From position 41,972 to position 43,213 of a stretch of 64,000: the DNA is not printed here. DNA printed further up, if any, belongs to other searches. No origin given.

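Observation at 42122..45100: Highly divergent split B12 mutase (paralog B) coupled to a DapA-family aldolase, lacking the residues that define known acyl-CoA mutases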

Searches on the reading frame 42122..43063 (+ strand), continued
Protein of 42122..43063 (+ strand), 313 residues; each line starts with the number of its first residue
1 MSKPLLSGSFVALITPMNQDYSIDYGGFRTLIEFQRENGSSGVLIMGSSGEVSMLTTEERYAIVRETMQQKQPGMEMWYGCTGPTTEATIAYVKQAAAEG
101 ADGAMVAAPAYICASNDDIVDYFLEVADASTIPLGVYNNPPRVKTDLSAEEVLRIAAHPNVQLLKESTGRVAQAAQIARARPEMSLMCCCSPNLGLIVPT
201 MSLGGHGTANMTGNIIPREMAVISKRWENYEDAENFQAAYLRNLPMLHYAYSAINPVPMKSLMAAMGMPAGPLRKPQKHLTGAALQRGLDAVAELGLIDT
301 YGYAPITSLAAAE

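Call 36: find_homologous_proteins(query=window:42122-43063:+, max_evalue=1e-20)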
Query window:42122-43063:+ (313 aa): 3236 proteins with E <= 1e-20 among 8000 candidates; the best 120 are listed.
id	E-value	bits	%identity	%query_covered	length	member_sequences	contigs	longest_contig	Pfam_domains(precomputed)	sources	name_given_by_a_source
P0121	8.0e-205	697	100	100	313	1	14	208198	PF00701.29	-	-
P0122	1.0e-186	638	91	100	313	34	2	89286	PF00701.29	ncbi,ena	-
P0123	1.7e-185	634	90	100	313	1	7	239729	PF00701.29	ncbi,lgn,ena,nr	ncbi:MAG: dihydrodipicolinate synthase family protein [Alphaproteobacteria bacterium]|nr:dihydrodipi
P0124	3.3e-184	629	87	100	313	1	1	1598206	PF00701.29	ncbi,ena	-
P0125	5.9e-184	629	88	100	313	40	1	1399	PF00701.29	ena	-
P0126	2.0e-183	627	88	100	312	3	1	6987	PF00701.29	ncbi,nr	ncbi:MAG: 4-hydroxy-tetrahydrodipicolinate synthase, partial [Rhodospirillaceae bacterium]|nr:4-hydr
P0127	5.9e-182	622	87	100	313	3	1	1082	PF00701.29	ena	-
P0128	2.1e-181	620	87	100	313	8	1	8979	PF00701.29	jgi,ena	-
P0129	1.5e-180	617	87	100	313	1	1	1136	PF00701.29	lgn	-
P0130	3.0e-179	613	88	98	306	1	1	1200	PF00701.29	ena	-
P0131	1.3e-178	611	86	100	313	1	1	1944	PF00701.29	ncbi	-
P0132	6.5e-178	609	86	100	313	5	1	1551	PF00701.29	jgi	-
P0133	7.4e-178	609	86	100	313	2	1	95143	PF00701.29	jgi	jgi:4-hydroxy-tetrahydrodipicolinate synthase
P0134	1.1e-177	608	85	100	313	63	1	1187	PF00701.29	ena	-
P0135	1.5e-177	607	86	100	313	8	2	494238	PF00701.29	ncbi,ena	-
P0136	1.9e-177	607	86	100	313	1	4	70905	PF00701.29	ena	-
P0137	9.3e-176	602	86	100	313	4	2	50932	PF00701.29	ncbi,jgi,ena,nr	ncbi:MAG: 4-hydroxy-tetrahydrodipicolinate synthase [Rhodospirillaceae bacterium]|jgi:4-hydroxy-tetr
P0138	2.0e-175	601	85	100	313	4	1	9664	PF00701.29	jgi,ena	jgi:4-hydroxy-tetrahydrodipicolinate synthase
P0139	5.4e-175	599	85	100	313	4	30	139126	PF00701.29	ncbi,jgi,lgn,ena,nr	ncbi:MAG: 4-hydroxy-tetrahydrodipicolinate synthase [Rhodospirillaceae bacterium]|jgi:4-hydroxy-tetr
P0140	5.4e-174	596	83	100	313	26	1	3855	PF00701.29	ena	-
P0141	1.2e-173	595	85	100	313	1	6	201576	PF00701.29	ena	-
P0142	5.5e-173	593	83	100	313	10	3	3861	PF00701.29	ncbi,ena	-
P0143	7.7e-171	585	83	97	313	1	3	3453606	PF00701.29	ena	-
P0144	1.8e-170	584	82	100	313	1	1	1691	PF00701.29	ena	-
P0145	9.3e-170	582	82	100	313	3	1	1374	PF00701.29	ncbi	-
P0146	7.1e-168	576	81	100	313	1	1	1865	PF00701.29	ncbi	-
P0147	2.3e-167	574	81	100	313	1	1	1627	PF00701.29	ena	-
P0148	4.9e-166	570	81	100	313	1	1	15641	PF00701.29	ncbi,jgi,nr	ncbi:MAG: dihydrodipicolinate synthase family protein [Alphaproteobacteria bacterium]|jgi:4-hydroxy-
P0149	1.2e-165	568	81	100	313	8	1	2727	PF00701.29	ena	-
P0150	3.6e-161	554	95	83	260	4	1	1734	PF00701.29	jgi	jgi:4-hydroxy-tetrahydrodipicolinate synthase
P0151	1.2e-159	549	79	99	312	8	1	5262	PF00701.29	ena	-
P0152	1.4e-159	549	79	100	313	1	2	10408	PF00701.29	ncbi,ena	-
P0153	1.5e-158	545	78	100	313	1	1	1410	PF00701.29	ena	-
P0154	1.3e-152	526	75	100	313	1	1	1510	PF00701.29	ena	-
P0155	2.8e-149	515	74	96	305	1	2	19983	PF00701.29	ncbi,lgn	-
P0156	1.3e-147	509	73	96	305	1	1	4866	PF00701.29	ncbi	-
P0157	9.0e-146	503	71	100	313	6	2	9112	PF00701.29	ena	-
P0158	4.0e-145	501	72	100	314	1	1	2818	PF00701.29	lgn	-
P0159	2.1e-144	499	71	100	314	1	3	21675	PF00701.29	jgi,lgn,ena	-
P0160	1.4e-143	496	71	96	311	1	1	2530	PF00701.29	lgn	-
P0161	2.8e-143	495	71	100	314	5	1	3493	PF00701.29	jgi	-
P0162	3.3e-143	495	71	100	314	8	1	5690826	PF00701.29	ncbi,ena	-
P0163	6.5e-143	494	84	83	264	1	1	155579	PF00701.29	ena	-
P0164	9.8e-143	493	71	100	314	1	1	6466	PF00701.29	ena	-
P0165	1.1e-142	493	71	100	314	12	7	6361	PF00701.29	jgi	jgi:4-hydroxy-tetrahydrodipicolinate synthase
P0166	1.7e-142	492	70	100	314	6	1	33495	PF00701.29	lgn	-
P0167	1.2e-141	490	71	100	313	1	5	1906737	PF00701.29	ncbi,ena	-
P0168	2.3e-141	489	70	100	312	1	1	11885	PF00701.29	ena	-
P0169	4.6e-141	488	69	99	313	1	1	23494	PF00701.29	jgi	-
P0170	5.0e-141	488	71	97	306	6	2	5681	PF00701.29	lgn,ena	-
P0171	6.6e-141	487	71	96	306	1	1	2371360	PF00701.29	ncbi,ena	-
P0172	1.6e-140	486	71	97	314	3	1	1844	PF00701.29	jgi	jgi:4-hydroxy-tetrahydrodipicolinate synthase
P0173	2.4e-140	485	69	98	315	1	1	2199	PF00701.29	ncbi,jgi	jgi:4-hydroxy-tetrahydrodipicolinate synthase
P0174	3.8e-140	485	70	96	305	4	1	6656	PF00701.29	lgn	-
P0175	8.5e-140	484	70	98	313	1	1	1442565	PF00701.29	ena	-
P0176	1.1e-139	483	71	98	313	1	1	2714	PF00701.29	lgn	-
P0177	1.4e-139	483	69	100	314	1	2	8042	PF00701.29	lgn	-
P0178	1.5e-139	483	71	96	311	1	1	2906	PF00701.29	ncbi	-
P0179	2.8e-139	482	70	97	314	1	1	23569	PF00701.29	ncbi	-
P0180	4.6e-139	481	69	100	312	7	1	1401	PF00701.29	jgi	jgi:4-hydroxy-tetrahydrodipicolinate synthase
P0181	5.7e-139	481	68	100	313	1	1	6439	PF00701.29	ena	-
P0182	5.9e-139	481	69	98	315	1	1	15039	PF00701.29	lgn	-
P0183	1.2e-138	480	69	96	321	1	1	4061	PF00701.29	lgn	-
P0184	1.4e-138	480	69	100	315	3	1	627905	PF00701.29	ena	-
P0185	1.8e-138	479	69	96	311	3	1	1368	PF00701.29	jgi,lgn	jgi:4-hydroxy-tetrahydrodipicolinate synthase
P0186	2.0e-138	479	69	100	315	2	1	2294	PF00701.29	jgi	-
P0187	2.3e-138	479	70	97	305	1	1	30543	PF00701.29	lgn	-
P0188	6.0e-138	478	69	97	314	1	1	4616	PF00701.29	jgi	jgi:4-hydroxy-tetrahydrodipicolinate synthase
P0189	1.1e-137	477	68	96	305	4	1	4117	PF00701.29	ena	-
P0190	1.3e-137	476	69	98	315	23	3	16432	PF00701.29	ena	-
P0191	1.4e-137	476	69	100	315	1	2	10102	PF00701.29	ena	-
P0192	1.5e-137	476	69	98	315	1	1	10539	PF00701.29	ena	-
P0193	2.0e-137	476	68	99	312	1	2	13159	PF00701.29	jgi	jgi:4-hydroxy-tetrahydrodipicolinate synthase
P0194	2.2e-137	476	69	100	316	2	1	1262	PF00701.29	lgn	-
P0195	3.1e-137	475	69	99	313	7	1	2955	PF00701.29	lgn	-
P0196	5.9e-137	474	69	100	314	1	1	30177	PF00701.29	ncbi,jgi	-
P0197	7.1e-137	474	68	99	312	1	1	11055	PF00701.29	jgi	jgi:4-hydroxy-tetrahydrodipicolinate synthase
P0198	8.2e-137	474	70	97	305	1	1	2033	PF00701.29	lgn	-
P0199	8.8e-137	474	68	96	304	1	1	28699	PF00701.29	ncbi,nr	ncbi:MAG: dihydrodipicolinate synthase family protein [Acidimicrobiia bacterium]|nr:dihydrodipicolin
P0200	9.2e-137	474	68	100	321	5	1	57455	PF00701.29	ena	-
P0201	9.7e-137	474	69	96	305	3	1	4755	PF00701.29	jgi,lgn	jgi:4-hydroxy-tetrahydrodipicolinate synthase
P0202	1.0e-136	473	68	99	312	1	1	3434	PF00701.29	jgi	jgi:4-hydroxy-tetrahydrodipicolinate synthase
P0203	1.2e-136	473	69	98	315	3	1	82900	PF00701.29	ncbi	ncbi:MAG: dihydrodipicolinate synthase family protein [Pseudomonadota bacterium]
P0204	1.2e-136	473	70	95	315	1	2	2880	PF00701.29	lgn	-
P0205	1.9e-136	473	69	97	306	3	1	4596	PF00701.29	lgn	-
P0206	2.6e-136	472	69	97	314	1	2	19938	PF00701.29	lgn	-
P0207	3.0e-136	472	69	99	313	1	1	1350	PF00701.29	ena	-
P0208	3.4e-136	472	68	100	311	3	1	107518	PF00701.29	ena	-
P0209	3.7e-136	472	68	96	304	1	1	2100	PF00701.29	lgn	-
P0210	3.8e-136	472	68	100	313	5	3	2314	PF00701.29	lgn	-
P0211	3.9e-136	472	69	100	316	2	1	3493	PF00701.29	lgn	-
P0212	9.3e-136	470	67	99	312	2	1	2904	PF00701.29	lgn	-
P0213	1.4e-135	470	67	100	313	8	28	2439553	PF00701.29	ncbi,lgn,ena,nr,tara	ncbi:4-hydroxy-tetrahydrodipicolinate synthase [Alphaproteobacteria bacterium HT1-32]|nr:4-hydroxy-t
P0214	1.5e-135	470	68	97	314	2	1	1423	PF00701.29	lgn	-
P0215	1.5e-135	470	69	99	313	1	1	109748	PF00701.29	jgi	-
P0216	1.6e-135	470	68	98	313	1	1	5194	PF00701.29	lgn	-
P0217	1.7e-135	469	67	96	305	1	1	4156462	PF00701.29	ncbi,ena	-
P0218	1.7e-135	469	68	97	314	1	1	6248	PF00701.29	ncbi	-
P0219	2.4e-135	469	71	97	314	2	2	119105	PF00701.29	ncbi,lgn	-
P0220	2.9e-135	469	68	100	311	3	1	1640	PF00701.29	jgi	jgi:4-hydroxy-tetrahydrodipicolinate synthase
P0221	4.0e-135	468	69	100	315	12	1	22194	PF00701.29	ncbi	-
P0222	8.1e-135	467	67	98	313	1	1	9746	PF00701.29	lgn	-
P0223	1.3e-134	467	69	98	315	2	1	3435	PF00701.29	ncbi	-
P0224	1.5e-134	466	67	99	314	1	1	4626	PF00701.29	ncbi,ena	-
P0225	1.7e-134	466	68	97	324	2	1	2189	PF00701.29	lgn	-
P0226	2.1e-134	466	68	100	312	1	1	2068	PF00701.29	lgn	-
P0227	3.3e-134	465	67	97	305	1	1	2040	PF00701.29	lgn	-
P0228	3.8e-134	465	68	100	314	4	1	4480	PF00701.29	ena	-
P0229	3.9e-134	465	68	100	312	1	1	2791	PF00701.29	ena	-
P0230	4.4e-134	465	69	96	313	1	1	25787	PF00701.29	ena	-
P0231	6.4e-134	464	68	99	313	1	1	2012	PF00701.29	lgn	-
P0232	1.2e-133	463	67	100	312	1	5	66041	PF00701.29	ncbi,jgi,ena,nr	ncbi:MAG: 4-hydroxy-tetrahydrodipicolinate synthase [Alphaproteobacteria bacterium]|jgi:4-hydroxy-te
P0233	1.4e-133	463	68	100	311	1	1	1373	PF00701.29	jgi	jgi:4-hydroxy-tetrahydrodipicolinate synthase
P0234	1.6e-133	463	67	97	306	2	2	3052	PF00701.29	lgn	-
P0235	1.9e-133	463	69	97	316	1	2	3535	PF00701.29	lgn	-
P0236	2.2e-133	463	66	98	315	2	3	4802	PF00701.29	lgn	-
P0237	2.9e-133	462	66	98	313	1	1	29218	PF00701.29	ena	-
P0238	4.2e-133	462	68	98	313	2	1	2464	PF00701.29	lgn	-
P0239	4.7e-133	461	68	99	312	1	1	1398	PF00701.29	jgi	jgi:4-hydroxy-tetrahydrodipicolinate synthase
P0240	6.9e-133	461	66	97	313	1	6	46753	PF00701.29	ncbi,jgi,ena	-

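Call 37: find_encoding_contigs(protein=P0124, flank=7000, max_places=1)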
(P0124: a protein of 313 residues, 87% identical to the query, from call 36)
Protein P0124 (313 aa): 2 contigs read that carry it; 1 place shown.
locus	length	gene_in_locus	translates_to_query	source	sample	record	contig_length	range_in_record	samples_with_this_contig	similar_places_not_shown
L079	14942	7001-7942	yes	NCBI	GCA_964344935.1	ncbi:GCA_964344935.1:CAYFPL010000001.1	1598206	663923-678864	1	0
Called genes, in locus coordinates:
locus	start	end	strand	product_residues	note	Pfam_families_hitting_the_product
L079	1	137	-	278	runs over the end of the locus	PF01575:MaoC_dehydratas (weak)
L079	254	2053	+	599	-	PF02771:Acyl-CoA_dh_N, PF02770:Acyl-CoA_dh_M, PF00441:Acyl-CoA_dh_1, PF22924:ACOX_C_alpha1, PF12806:Acyl-CoA_dh_C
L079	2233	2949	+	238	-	-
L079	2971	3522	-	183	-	-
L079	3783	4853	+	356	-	PF00753:Lactamase_B, PF21221:B_lactamase-like_C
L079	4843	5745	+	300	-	PF05035:DGOK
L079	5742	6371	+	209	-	PF01081:Aldolase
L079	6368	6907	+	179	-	PF13302:Acetyltransf_3, PF00583:Acetyltransf_1 (weak)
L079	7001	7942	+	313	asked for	PF00701:DHDPS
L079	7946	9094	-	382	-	PF01717:Meth_synt_2 (weak)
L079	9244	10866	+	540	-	PF00496:SBP_bac_5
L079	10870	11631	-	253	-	PF13468:Glyoxalase_3 (weak)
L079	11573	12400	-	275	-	PF03009:GDPD, PF13653:GDPD_2 (faint)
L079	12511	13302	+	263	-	PF00378:ECH_1, PF16113:ECH_2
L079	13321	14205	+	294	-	PF00561:Abhydrolase_1, PF12697:Abhydrolase_6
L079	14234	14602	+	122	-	PF02311:AraC_binding (weak), PF07883:Cupin_2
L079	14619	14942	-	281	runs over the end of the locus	PF00582:Usp (faint)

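Call 38: find_encoding_contigs(protein=P0139, flank=7000, max_places=2)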
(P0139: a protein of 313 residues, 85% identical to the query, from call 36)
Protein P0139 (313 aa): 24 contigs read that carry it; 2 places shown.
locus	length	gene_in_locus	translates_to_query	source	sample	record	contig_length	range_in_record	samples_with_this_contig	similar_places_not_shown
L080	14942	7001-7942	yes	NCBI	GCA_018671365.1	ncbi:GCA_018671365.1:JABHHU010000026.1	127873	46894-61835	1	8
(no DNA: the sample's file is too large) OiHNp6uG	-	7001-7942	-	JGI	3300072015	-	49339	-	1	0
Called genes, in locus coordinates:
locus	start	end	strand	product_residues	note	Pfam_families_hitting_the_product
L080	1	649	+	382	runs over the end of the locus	-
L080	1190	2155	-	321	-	PF02899:Phage_int_SAM_1, PF00589:Phage_integrase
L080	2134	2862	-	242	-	PF04340:DUF484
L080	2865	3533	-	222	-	PF00923:TAL_FSA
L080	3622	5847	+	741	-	PF17764:PriA_3primeBD, PF04851:ResIII, PF00270:DEAD, PF00271:Helicase_C (faint), PF18319:Zn_ribbon_PriA, PF18074:PriA_C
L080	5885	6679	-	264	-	PF00378:ECH_1, PF16113:ECH_2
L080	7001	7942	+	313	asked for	PF00701:DHDPS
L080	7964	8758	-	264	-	PF00106:adh_short, PF01370:Epimerase (weak), PF08659:KR (weak), PF13561:adh_short_C2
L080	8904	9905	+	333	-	PF00296:Bac_luciferase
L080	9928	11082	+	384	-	PF02771:Acyl-CoA_dh_N, PF02770:Acyl-CoA_dh_M, PF00441:Acyl-CoA_dh_1, PF08028:Acyl-CoA_dh_2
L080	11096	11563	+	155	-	PF19315:MC_hydratase (weak), PF01575:MaoC_dehydratas, PF13452:FAS1_DH_region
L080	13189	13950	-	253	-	PF17645:Amdase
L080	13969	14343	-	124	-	PF00581:Rhodanese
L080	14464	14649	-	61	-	PF08410:DUF1737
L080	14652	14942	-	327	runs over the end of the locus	PF14226:DIOX_N, PF03171:2OG-FeII_Oxy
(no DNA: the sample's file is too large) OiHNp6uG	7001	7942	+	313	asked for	PF00701:DHDPS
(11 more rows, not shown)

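Call 39: find_encoding_contigs(protein=P0162, flank=7000, max_places=1)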
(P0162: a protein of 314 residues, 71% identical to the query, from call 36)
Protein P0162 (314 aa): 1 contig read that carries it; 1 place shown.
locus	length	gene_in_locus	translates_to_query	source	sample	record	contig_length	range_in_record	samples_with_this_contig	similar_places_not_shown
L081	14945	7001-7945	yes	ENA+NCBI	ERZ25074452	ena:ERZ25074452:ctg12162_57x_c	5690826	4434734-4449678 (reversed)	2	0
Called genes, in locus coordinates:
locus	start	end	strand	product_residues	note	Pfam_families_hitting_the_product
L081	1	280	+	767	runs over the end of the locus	PF00662:Proton_antipo_N, PF00361:Proton_antipo_M, PF13244:MbhD, PF20501:MbhE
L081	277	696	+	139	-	PF04039:MnhB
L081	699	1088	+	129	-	PF00420:Oxidored_q2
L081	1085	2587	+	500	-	PF00361:Proton_antipo_M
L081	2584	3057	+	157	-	PF01899:MNHE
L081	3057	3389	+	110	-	PF04066:MrpF_PhaF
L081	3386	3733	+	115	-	PF03334:PhaG_MnhG_YufB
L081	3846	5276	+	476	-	PF07690:MFS_1, PF00083:Sugar_tr (weak)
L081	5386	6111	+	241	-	PF08901:DUF1847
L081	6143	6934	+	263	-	PF02596:DUF169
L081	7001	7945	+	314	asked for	PF00701:DHDPS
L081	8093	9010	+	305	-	PF00378:ECH_1 (weak), PF16113:ECH_2, PF00378:ECH_1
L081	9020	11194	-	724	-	PF02515:CoA_transf_3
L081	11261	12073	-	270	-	PF05721:PhyH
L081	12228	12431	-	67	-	PF10116:Host_attach, PF18856:baeRF_family12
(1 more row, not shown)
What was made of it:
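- DapA-like homologues at 71-85% identity sit in unrelated contexts (calls 38, 39).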

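Call 56: find_encoding_contigs(protein=P0122, flank=5000, max_places=2)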
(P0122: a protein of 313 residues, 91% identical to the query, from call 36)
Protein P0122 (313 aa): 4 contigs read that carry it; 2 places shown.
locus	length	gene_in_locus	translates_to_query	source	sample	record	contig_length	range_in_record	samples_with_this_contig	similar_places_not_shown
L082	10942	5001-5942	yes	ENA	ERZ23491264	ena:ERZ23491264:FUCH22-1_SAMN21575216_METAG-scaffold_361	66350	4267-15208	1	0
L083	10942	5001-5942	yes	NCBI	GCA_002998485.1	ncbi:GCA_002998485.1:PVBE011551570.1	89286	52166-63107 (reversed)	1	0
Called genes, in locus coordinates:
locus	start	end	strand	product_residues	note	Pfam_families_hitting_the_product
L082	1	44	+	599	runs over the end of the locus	PF02771:Acyl-CoA_dh_N, PF02770:Acyl-CoA_dh_M, PF00441:Acyl-CoA_dh_1, PF22924:ACOX_C_alpha1 (weak), PF12806:Acyl-CoA_dh_C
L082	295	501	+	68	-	-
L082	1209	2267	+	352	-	PF00753:Lactamase_B, PF21221:B_lactamase-like_C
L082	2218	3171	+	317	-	PF05035:DGOK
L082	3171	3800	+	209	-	PF01081:Aldolase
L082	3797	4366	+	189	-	PF13302:Acetyltransf_3, PF00583:Acetyltransf_1 (weak)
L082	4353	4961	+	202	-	PF02798:GST_N, PF13417:GST_N_3, PF13409:GST_N_2, PF00043:GST_C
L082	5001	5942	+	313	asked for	PF00701:DHDPS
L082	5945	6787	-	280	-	PF00296:Bac_luciferase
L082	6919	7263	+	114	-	-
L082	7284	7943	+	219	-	PF14114:DUF4286 (faint)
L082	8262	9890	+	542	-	PF00496:SBP_bac_5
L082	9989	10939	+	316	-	PF19300:BPD_transp_1_N (weak), PF00528:BPD_transp_1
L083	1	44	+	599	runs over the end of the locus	PF02771:Acyl-CoA_dh_N, PF02770:Acyl-CoA_dh_M, PF00441:Acyl-CoA_dh_1, PF22924:ACOX_C_alpha1 (weak), PF12806:Acyl-CoA_dh_C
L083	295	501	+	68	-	-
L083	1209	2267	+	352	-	PF00753:Lactamase_B, PF21221:B_lactamase-like_C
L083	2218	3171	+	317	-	PF05035:DGOK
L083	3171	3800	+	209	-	PF01081:Aldolase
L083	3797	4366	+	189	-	PF13302:Acetyltransf_3, PF00583:Acetyltransf_1 (weak)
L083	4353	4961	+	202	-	PF02798:GST_N, PF13417:GST_N_3, PF13409:GST_N_2, PF00043:GST_C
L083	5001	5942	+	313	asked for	PF00701:DHDPS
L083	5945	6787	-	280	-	PF00296:Bac_luciferase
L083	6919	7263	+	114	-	-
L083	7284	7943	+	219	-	PF14114:DUF4286 (faint)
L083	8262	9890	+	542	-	PF00496:SBP_bac_5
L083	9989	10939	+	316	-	PF19300:BPD_transp_1_N (weak), PF00528:BPD_transp_1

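Call 57: find_encoding_contigs(protein=P0123, flank=5000, max_places=2)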
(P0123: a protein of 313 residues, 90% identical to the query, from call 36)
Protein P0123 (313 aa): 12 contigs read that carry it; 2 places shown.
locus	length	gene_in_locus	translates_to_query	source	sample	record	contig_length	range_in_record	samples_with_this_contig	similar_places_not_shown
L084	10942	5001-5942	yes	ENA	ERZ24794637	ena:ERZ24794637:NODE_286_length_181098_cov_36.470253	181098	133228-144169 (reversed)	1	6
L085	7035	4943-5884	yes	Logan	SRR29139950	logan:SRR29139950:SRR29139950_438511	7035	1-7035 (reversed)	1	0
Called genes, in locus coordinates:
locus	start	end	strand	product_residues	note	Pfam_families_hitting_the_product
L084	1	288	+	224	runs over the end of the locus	-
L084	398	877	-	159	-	-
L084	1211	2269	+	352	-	PF00753:Lactamase_B, PF21221:B_lactamase-like_C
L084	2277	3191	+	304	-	PF05035:DGOK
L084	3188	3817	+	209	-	PF01081:Aldolase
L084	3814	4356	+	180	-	PF13302:Acetyltransf_3, PF00583:Acetyltransf_1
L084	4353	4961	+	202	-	PF02798:GST_N, PF13417:GST_N_3, PF13409:GST_N_2, PF00043:GST_C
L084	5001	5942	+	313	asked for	PF00701:DHDPS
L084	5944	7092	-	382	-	PF01717:Meth_synt_2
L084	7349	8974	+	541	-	PF00496:SBP_bac_5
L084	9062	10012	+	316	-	PF19300:BPD_transp_1_N (weak), PF00528:BPD_transp_1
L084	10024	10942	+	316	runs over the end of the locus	PF12911:OppC_N (weak), PF00528:BPD_transp_1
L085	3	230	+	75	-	?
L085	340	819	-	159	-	-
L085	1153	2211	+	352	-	PF00753:Lactamase_B, PF21221:B_lactamase-like_C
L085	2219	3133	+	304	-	PF05035:DGOK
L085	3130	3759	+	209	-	PF01081:Aldolase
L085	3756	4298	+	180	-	PF13302:Acetyltransf_3, PF00583:Acetyltransf_1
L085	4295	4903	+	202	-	PF02798:GST_N, PF13417:GST_N_3, PF13409:GST_N_2, PF00043:GST_C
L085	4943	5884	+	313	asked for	PF00701:DHDPS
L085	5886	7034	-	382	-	PF01717:Meth_synt_2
